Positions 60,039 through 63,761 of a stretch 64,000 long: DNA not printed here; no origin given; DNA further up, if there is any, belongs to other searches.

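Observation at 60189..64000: Helicase-nuclease fusion translationally coupled to a DUF1156-type methyltransferase: candidate R-M-like anti-phage module, truncated by the window end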

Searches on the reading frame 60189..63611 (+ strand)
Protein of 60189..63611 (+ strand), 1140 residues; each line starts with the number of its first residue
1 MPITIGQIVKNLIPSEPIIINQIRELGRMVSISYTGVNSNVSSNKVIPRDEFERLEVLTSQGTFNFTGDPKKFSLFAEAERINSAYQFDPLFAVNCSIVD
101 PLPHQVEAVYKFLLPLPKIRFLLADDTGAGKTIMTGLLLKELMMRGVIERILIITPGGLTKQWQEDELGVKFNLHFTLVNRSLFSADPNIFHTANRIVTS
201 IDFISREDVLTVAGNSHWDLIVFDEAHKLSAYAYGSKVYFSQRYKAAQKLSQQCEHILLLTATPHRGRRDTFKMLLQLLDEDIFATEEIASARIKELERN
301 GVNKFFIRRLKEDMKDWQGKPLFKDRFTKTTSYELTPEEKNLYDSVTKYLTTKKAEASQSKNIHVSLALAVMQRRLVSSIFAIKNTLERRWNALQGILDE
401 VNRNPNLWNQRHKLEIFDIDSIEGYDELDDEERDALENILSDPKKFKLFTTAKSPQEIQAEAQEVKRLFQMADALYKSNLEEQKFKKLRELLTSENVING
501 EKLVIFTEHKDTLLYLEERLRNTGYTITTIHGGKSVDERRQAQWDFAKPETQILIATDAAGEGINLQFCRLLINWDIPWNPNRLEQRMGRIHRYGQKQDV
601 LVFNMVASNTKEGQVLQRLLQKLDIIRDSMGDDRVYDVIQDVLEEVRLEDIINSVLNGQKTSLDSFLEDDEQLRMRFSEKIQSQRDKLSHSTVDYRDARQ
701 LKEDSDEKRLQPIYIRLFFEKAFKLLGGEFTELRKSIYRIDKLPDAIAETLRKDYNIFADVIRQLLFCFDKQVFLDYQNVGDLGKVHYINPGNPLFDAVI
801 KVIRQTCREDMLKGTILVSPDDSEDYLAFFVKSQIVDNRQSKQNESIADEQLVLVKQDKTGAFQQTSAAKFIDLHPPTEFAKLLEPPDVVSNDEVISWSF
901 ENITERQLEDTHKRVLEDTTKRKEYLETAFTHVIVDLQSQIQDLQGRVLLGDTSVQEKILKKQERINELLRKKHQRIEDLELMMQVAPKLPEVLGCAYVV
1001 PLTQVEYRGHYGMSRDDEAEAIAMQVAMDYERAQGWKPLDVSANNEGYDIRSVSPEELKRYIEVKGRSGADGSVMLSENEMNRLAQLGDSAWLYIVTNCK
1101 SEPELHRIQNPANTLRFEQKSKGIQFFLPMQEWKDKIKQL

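Call 4: search_protein_families(library=pfam, proteins=[window:60189-63608:+], max_evalue=0.01)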
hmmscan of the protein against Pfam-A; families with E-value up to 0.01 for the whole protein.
window:60189-63608:+ (1140 aa): 6 families
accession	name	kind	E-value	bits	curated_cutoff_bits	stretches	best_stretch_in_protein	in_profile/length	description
PF00271.37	Helicase_C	-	1.7e-26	93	23.5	1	483-595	1-110/110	Helicase conserved C-terminal domain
PF13020.12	NOV_C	-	1.2e-20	73.8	22.1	1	1019-1108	1-91/91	Protein NO VEIN, C-terminal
PF00176.29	SNF2-rel_dom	-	3.2e-15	56.5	24.9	1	121-387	20-281/290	SNF2-related domain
PF04851.21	ResIII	-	1.1e-14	55.1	22.5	1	100-266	3-164/164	Type III restriction enzyme, res subunit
PF00270.35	DEAD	-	1.2e-06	28.7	26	1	105-266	4-162/167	DEAD/DEAH box helicase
PF13872.12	AAA_34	-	0.0079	15.6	27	0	118-256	60-214/306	P-loop containing NTP hydrolase pore-1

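Call 5: search_protein_families(library=padloc, proteins=[window:60189-63608:+], max_evalue=0.01)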
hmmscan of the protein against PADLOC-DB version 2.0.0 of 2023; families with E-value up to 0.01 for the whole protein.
window:60189-63608:+ (1140 aa): 62 families (the best 25 are shown)
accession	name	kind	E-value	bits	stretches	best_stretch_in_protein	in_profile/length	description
PDLC00659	HmaA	-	1.6e-213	709.8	1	4-1097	8-1131/1176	SNF2 helicase / DEAD-box helicase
PDLC02620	DrmD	-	3e-131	437.4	1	38-773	38-760/1060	DrmD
PDLC02500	BrxHI|BrxHII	-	9.3e-110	366.6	1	53-660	47-640/933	BrxHI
PDLC02621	DrmD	-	8e-109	363.3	1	103-973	124-995/1040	DrmD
PDLC02504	BrxHI|BrxHII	-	9.1e-93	309.8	1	72-995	81-964/971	BrxHII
PDLC02572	DrmA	-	4.3e-71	238.1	1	114-645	131-677/1043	DrmA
PDLC02619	DrmD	-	6.2e-70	234.4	2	94-526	26-439/872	DrmD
PDLC02632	DrmD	-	1.2e-62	210.4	1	117-613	139-644/662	DrmD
PDLC02633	DrmD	-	2.1e-58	196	1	105-631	130-675/839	DrmD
PDLC02634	DrmD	-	4.8e-57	191.4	1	98-644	89-631/900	DrmD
PDLC02623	DrmD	-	9.2e-51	170.6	3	330-652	405-677/1040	DrmD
PDLC02840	DpdE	-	3e-49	166.2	2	93-306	152-344/1091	DpdE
PDLC02624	DrmD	-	3.4e-47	159.3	1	139-639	2-516/652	DrmD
PDLC02843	DpdE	-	1.2e-42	144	2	96-291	154-324/1091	DpdE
PDLC02853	DpdE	-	1.1e-33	114.2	1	74-633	71-639/985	DpdE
PDLC02842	DpdE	-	4.1e-18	62.5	2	484-622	1007-1142/1176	DpdE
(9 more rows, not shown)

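Call 7: find_encoding_contigs(protein=window:60189-63611:+, flank=10000, max_places=6)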
Protein window:60189-63611:+ (1140 aa): 2 contigs read that carry it; 2 places shown.
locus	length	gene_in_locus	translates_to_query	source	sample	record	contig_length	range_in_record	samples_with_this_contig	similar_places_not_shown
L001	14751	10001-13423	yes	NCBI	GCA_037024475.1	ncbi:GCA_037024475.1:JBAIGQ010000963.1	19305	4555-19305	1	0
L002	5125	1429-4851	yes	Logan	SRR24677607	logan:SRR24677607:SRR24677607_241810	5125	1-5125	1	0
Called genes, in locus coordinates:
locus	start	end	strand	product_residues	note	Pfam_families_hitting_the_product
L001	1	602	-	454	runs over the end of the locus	PF00557:Peptidase_M24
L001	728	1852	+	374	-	PF00144:Beta-lactamase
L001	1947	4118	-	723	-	PF02897:Peptidase_S9_N, PF00326:Peptidase_S9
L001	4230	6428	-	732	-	PF02225:PA, PF04389:Peptidase_M28, PF04253:TFR_dimer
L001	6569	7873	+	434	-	PF01979:Amidohydro_1, PF07969:Amidohydro_3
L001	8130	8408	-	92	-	-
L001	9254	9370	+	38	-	-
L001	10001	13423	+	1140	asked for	PF00176:SNF2-rel_dom, PF00270:DEAD (weak), PF04851:ResIII, PF00271:Helicase_C, PF13020:NOV_C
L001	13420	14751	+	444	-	?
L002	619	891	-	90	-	-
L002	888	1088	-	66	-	-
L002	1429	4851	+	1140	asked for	PF00176:SNF2-rel_dom, PF00270:DEAD (weak), PF04851:ResIII, PF00271:Helicase_C, PF13020:NOV_C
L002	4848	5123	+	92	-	?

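Call 13: find_related_loci(query=window:60189-63608:+, collection=genome_contigs, flank=10000)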
Query window:60189-63608:+ (1140 aa) in genome_contigs; peptide patterns used: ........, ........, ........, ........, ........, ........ (x = any residue, [..] = any of these).
300 stretches matched a pattern; 272 encode a relative of the query (tblastn E <= 1e-3); the best 80 are kept; 80 distinct loci.
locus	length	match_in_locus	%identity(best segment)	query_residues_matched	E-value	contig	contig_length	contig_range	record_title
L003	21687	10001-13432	80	1-1138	0e+0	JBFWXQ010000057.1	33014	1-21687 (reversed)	MAG: Blastocatellales bacterium isolate CA_2019_TPBS_144 NODE_6974_length_33014_cov_18.491288_TPBS, whole genome shotgun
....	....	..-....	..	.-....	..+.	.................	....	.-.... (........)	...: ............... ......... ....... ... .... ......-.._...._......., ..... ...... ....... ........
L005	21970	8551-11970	77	1-1137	0e+0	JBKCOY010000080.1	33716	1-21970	MAG: Chitinophagia bacterium isolate samp_472_metadecoder_89 samp_472_314956, whole genome shotgun sequence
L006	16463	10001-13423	77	1-1138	0e+0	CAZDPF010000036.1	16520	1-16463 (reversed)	MAG TPA_asm: uncultured Chryseobacterium sp. isolate SRP334346_co1_55 genome assembly, contig: NODE_2943_length_16520_co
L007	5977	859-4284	75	1-1139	0e+0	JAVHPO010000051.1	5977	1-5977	MAG: Prolixibacteraceae bacterium isolate WB02no9_44_10 NODE_13699_length_5977_cov_5.926376, whole genome shotgun sequen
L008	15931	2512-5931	77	1-1137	0e+0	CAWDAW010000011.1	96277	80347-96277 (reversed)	MAG: uncultured Prolixibacteraceae bacterium isolate MFD01721.bin.1.284 genome assembly, contig: contig_2275, whole geno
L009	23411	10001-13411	76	3-1136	0e+0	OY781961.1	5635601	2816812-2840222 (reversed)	MAG: Prolixibacteraceae bacterium isolate f51a5693-dc35-4a15-a57f-52dad87cda9e genome assembly, chromosome: 1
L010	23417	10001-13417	77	1-1137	0e+0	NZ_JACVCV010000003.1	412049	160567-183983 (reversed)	Lunatimonas salinarum strain KCTC 42988 NODE_3_length_412049_cov_253.227_ID_12886, whole genome shotgun sequence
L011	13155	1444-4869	76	1-1139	0e+0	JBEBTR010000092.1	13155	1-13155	MAG: Sphingobacterium endophyticum isolate T2.bin.187 NODE_17204_length_13155_cov_15.700305, whole genome shotgun sequen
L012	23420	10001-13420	77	1-1137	0e+0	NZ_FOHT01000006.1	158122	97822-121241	Draconibacterium orientale strain DSM 25947, whole genome shotgun sequence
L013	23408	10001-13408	77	1-1133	0e+0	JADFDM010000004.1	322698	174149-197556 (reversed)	MAG: Sphingobacteriales bacterium isolate QR_Bin.20 NODE_4_length_322698_cov_24.4232, whole genome shotgun sequence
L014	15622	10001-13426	76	1-1139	0e+0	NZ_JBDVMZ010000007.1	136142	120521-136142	MAG: Algoriphagus sp. isolate LC.109.F.C4_184_51 LC_109_F_C4_184_51_000000000007, whole genome shotgun sequence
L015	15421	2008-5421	76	3-1137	0e+0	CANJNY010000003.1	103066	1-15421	MAG: Prolixibacteraceae bacterium isolate RH-23may17-378 genome assembly, contig: RH-23may17-C1366, whole genome shotgun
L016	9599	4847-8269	76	1-1138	0e+0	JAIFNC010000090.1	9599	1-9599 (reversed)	MAG: Bacteroidetes bacterium isolate bin_69 scaffold_11103, whole genome shotgun sequence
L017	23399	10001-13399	76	6-1137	0e+0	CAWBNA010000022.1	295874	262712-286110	MAG: uncultured Bacteroidales bacterium isolate MFD01476.bin.1.82 genome assembly, contig: contig_13837, whole genome sh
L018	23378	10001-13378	75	1-1137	0e+0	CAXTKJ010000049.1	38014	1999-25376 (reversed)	MAG TPA_asm: uncultured Pyrinomonadaceae bacterium isolate public_SRR11456921_metawrap_bin.8 genome assembly, contig: pu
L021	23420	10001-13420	74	1-1140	0e+0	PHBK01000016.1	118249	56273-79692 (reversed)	MAG: Deltaproteobacteria bacterium HGW-Deltaproteobacteria-12 bjp_ig2069_scaffold_224, whole genome shotgun sequence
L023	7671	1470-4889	75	1-1137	0e+0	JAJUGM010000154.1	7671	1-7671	MAG: Bacteroidota bacterium isolate bin37 k141_792791_length_7671_cov_7.0150, whole genome shotgun sequence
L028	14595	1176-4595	76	1-1137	0e+0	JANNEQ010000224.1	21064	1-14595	MAG: Flavobacteriales bacterium isolate OTE_75_metabat_377 OTE_75_k141_2630208, whole genome shotgun sequence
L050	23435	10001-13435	71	1-1140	0e+0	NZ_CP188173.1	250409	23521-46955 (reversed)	Hymenobacter sp. 102 plasmid unnamedA, complete sequence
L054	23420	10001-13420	85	1-1139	0e+0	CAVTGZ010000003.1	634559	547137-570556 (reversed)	MAG: uncultured Acidobacteriota bacterium isolate MFD06085.bin.2.31 genome assembly, contig: contig_183, whole genome sh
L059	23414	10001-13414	68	3-1139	0e+0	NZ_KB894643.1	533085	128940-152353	Phocaeicola barnesiae DSM 18169 = JCM 13652 strain DSM 18169 C510DRAFT_scaffold00001.1, whole genome shotgun sequence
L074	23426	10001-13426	64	1-1140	0e+0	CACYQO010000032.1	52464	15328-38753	MAG: uncultured Prevotellaceae bacterium isolate RUG12181 genome assembly, contig: RUG12181_asm_32, whole genome shotgun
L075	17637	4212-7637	64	1-1140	0e+0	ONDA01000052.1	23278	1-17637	uncultured Prevotellaceae bacterium isolate RUG200 genome assembly, contig: scaffold_3528, whole genome shotgun sequence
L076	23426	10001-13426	64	1-1140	0e+0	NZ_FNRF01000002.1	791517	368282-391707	Xylanibacter ruminicola strain D31d, whole genome shotgun sequence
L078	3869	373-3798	63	1-1140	0e+0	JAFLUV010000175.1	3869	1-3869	MAG: Prevotellaceae bacterium isolate HAN088 Seq175, whole genome shotgun sequence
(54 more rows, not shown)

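Call 18: search_protein_families(library=pfam, proteins=[L054:13423-16443:+, L054:16456-19221:+, L054:19294-20166:+, L054:20179-20526:+, L054:20526-21155:+, L003:13438-16488:+, L003:16527-19817:+, L003:19841-20659:+, L001:13420-14751:+], max_evalue=0.001)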
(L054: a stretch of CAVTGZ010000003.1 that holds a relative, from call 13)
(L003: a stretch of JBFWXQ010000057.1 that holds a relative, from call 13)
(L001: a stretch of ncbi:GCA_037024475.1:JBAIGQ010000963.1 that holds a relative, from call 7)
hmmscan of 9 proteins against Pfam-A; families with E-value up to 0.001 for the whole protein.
L054:13423-16443:+ (1006 aa): 2 families
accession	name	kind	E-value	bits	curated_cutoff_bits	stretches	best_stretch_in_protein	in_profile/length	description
PF06634.17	DUF1156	-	1.4e-20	73.6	24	1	11-61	1-52/73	Protein of unknown function (DUF1156)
PF02086.21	MethyltransfD12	-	0.00084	19.6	22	0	211-255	7-53/253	D12 class N6 adenine-specific DNA methyltransferase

L054:16456-19221:+ (921 aa): 1 family
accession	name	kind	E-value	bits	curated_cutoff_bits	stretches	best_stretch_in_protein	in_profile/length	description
PF04465.17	DUF499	-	1.5e-53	182.4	23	1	135-777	35-700/1024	Protein of unknown function (DUF499)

L054:19294-20166:+ (290 aa): 2 families
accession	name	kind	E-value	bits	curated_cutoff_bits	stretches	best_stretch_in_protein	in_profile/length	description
PF02518.31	HATPase_c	-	1.9e-05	25.5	26.4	1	144-272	12-108/111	Histidine kinase-, DNA gyrase B-, and HSP90-like ATPase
PF01740.26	STAS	-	0.00024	21.3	22.6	1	22-68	31-78/106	STAS domain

L054:20179-20526:+ (115 aa): 1 family
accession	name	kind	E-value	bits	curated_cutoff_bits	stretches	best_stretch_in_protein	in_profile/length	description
PF14213.11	DUF4325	-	5.2e-13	48.9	23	1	18-77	1-60/64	STAS-like domain of unknown function (DUF4325)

L054:20526-21155:+ (209 aa): 0 families

L003:13438-16488:+ (1016 aa): 2 families
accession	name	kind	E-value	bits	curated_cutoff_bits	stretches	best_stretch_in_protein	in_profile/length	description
PF06634.17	DUF1156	-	7.4e-23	80.9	24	1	11-61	1-52/73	Protein of unknown function (DUF1156)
PF02086.21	MethyltransfD12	-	0.00073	19.8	22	0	216-291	12-79/253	D12 class N6 adenine-specific DNA methyltransferase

L003:16527-19817:+ (1096 aa): 2 families
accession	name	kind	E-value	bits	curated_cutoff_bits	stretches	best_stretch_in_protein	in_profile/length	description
PF04465.17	DUF499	-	3.2e-47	161.4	23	1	317-896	45-644/1024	Protein of unknown function (DUF499)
PF18731.6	HEPN_Swt1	-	6.2e-09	36.6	27.5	1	13-132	1-112/115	Swt1-like HEPN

L003:19841-20659:+ (272 aa): 0 families

L001:13420-14751:+ (444 aa): 1 family
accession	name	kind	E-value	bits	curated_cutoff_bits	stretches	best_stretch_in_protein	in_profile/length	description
PF06634.17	DUF1156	-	5.5e-23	81.3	24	1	11-61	1-52/73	Protein of unknown function (DUF1156)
